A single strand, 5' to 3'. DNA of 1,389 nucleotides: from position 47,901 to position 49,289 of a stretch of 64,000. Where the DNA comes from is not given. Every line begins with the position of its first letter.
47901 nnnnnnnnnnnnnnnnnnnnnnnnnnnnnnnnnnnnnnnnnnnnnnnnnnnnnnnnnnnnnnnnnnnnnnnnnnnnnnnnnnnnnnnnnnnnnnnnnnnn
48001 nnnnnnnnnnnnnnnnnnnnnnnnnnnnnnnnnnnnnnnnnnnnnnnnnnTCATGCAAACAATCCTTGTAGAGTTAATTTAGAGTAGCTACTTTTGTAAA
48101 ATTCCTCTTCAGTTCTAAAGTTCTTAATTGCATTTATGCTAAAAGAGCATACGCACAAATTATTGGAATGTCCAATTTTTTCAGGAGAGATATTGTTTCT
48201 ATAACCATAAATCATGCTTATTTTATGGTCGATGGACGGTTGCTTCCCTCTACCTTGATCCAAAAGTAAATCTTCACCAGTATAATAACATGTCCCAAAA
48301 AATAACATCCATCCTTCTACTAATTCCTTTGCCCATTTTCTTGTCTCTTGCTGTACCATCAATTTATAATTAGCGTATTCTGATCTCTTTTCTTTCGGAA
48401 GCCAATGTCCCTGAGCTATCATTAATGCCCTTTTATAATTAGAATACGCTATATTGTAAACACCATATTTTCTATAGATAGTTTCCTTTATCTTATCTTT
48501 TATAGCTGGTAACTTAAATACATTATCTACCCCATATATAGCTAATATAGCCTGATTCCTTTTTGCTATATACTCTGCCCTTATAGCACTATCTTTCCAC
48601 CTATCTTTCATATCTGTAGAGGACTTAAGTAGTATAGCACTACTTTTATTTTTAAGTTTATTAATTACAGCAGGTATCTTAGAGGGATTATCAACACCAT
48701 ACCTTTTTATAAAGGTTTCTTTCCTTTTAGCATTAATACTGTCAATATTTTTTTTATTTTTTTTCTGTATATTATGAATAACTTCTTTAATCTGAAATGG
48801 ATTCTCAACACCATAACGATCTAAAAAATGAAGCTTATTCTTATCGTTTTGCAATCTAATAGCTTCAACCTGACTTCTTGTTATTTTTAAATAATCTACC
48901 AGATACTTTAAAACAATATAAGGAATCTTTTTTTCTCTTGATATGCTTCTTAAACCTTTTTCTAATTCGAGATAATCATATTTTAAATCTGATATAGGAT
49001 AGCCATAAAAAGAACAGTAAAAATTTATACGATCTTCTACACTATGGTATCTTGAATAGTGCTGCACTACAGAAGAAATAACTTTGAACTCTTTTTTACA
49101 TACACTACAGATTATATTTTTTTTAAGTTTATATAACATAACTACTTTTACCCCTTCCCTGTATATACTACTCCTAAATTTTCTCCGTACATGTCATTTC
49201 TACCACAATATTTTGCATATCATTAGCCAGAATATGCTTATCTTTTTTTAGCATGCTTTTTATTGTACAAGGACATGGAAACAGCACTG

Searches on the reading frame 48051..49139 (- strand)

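Call 54: search_protein_families(library=phrogs, proteins=[window:48051-49139:-], max_evalue=0.00001)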
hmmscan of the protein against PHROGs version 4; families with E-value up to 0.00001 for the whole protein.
window:48051-49139:- (362 aa): 3 families
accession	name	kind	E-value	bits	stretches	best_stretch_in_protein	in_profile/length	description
phrog_3339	-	DNA, RNA and nucleotide metabolism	1.9e-14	54.7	1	2-165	68-168/536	homing endonuclease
phrog_12131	-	DNA, RNA and nucleotide metabolism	7.5e-07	29.5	0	189-229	127-167/313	homing endonuclease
phrog_1035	-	DNA, RNA and nucleotide metabolism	2.3e-06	28.7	1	225-350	115-221/271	endonuclease VII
